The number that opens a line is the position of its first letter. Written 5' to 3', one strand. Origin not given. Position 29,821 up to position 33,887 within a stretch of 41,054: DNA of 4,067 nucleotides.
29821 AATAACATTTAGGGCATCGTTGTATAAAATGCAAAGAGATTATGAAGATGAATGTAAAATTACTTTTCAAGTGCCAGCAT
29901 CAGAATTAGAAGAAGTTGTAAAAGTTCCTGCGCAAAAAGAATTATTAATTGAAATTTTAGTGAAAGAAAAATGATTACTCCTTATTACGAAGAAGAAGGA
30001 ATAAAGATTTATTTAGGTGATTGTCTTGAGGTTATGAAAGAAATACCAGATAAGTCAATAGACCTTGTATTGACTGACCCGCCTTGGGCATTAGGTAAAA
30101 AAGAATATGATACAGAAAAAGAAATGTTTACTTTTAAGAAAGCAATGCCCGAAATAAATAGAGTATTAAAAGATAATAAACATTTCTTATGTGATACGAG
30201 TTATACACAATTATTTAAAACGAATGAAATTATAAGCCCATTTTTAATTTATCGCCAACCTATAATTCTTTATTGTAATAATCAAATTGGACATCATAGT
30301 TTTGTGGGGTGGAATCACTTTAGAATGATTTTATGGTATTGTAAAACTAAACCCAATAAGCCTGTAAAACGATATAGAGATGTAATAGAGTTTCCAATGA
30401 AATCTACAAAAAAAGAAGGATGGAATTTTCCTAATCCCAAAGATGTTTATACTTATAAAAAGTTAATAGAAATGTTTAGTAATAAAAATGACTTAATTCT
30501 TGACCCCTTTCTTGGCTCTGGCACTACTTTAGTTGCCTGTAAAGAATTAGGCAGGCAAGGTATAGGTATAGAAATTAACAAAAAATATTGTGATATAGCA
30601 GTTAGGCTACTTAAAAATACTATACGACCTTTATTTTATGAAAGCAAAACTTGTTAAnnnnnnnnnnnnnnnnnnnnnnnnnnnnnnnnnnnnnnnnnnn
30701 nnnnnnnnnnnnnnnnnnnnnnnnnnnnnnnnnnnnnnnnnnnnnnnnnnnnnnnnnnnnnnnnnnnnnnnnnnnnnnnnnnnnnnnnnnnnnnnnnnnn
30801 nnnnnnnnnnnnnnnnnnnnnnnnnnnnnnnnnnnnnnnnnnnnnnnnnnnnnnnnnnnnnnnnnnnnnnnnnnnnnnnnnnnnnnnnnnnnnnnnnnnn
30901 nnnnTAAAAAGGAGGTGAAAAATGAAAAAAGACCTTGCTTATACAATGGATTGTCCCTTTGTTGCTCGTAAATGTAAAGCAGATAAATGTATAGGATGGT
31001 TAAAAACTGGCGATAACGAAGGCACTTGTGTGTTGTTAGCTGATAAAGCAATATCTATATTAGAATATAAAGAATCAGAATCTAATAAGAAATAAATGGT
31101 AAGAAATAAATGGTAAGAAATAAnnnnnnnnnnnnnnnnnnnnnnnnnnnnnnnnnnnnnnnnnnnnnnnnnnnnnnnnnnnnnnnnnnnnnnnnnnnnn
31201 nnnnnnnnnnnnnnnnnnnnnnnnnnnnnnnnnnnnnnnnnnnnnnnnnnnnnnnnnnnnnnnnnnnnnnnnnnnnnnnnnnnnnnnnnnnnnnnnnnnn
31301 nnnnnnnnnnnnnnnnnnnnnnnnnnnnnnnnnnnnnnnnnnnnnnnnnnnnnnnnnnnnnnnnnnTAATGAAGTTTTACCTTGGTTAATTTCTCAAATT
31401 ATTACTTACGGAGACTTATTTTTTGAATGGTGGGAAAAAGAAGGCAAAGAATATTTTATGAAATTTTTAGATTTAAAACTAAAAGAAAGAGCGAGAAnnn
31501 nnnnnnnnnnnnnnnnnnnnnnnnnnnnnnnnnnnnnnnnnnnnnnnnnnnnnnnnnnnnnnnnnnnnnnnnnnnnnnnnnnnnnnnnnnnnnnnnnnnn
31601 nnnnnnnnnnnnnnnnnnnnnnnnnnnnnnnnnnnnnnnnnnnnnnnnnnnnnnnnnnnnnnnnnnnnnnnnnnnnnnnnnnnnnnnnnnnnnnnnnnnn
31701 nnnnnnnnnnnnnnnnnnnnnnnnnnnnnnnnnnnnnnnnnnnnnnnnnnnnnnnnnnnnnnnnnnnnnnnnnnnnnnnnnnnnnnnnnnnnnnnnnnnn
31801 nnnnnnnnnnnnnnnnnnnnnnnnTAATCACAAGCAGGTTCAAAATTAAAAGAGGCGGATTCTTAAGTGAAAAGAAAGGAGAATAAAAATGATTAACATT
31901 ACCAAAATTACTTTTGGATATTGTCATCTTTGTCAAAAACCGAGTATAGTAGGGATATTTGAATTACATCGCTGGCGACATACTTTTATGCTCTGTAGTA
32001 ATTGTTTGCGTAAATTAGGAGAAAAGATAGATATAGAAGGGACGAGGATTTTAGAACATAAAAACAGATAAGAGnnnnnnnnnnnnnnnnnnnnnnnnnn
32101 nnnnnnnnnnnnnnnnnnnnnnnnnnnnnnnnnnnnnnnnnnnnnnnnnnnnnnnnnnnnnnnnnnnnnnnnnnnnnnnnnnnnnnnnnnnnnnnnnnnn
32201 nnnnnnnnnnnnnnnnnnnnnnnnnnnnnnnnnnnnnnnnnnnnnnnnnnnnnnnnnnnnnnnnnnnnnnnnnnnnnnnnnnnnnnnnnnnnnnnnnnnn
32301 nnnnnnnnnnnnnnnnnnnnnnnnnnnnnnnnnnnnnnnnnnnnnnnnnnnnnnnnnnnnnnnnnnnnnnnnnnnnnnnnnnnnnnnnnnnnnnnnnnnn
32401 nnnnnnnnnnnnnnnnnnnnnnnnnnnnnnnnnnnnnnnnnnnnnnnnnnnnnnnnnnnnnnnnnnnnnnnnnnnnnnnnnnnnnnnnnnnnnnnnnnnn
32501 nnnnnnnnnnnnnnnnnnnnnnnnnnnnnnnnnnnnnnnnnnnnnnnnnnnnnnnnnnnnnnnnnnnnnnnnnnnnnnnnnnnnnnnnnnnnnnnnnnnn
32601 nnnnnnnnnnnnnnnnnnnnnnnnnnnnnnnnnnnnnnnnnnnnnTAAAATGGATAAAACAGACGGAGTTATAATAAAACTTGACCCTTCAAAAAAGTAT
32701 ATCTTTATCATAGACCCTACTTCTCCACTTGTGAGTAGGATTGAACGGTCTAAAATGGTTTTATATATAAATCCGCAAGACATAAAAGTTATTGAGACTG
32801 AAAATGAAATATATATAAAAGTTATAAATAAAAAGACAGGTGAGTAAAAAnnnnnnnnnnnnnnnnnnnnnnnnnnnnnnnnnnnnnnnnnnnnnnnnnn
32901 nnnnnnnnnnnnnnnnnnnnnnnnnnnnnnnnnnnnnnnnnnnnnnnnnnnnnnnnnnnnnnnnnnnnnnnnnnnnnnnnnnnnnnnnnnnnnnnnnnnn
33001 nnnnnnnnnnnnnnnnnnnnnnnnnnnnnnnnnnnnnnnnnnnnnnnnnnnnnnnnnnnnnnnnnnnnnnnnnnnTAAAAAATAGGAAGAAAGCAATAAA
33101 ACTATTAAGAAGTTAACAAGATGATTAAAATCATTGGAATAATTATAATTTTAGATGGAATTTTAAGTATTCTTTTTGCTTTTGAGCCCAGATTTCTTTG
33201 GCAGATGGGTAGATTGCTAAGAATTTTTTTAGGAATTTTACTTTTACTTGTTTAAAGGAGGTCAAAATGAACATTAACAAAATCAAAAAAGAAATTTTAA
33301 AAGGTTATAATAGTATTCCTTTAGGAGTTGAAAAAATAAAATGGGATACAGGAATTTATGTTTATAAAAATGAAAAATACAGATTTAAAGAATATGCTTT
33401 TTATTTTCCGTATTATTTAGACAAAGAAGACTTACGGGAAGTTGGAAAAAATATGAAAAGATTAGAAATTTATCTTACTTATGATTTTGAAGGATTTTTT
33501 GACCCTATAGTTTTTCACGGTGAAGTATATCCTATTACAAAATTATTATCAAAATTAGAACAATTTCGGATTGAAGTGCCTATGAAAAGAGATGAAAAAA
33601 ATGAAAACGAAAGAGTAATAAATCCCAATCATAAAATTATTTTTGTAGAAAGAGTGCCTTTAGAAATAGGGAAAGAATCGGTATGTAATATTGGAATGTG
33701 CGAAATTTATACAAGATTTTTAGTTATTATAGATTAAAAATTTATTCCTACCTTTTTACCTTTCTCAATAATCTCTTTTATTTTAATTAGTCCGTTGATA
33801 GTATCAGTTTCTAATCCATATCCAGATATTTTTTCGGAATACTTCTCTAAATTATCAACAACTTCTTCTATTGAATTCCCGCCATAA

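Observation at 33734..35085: ATP-grasp ligase translationally chained to a 35-aa micro-protein with a hyper-acidic C-terminal tail, at the end of the virion operon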

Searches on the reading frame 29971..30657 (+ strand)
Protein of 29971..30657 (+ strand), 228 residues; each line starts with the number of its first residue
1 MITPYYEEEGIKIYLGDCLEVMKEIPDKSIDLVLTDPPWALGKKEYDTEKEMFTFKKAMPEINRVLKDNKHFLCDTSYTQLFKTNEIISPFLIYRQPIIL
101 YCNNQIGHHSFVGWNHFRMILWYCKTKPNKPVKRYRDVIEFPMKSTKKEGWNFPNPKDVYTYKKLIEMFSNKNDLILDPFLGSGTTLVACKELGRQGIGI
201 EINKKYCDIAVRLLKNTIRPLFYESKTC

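Call 42: search_protein_families(library=pfam, proteins=[window:29971-30657:+], max_evalue=0.001)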
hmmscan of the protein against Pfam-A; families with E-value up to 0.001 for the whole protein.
window:29971-30657:+ (228 aa): 3 families
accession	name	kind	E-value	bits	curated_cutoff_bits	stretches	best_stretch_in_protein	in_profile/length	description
PF01555.25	N6_N4_Mtase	-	1.1e-30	107.7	26.7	1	30-211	1-220/221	DNA methylase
PF02384.22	N6_Mtase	-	0.00011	22.1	20.4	0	7-60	103-157/311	N-6 DNA Methylase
PF09445.16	Methyltransf_15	-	0.00015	21.8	22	0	8-61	48-100/165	RNA cap guanine-N2 methyltransferase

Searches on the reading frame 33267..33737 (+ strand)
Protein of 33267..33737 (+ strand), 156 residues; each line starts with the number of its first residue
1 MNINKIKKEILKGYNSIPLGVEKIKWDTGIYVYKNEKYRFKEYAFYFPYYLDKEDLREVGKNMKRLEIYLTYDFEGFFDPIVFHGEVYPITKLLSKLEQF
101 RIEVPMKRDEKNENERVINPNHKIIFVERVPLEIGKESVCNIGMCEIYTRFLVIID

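Call 3: search_protein_families(library=pfam, proteins=[window:33267-33737:+], max_evalue=1)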
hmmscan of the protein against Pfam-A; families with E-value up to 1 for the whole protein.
window:33267-33737:+ (156 aa): 0 families

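Call 4: search_protein_families(library=phrogs, proteins=[window:33267-33737:+], max_evalue=0.1)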
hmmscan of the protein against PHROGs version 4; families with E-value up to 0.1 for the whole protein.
window:33267-33737:+ (156 aa): 0 families

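Call 92: search_protein_families(library=padloc, proteins=[window:33267-33737:+], max_evalue=0.01)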
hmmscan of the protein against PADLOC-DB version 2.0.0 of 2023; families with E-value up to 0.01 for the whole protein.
window:33267-33737:+ (156 aa): 0 families
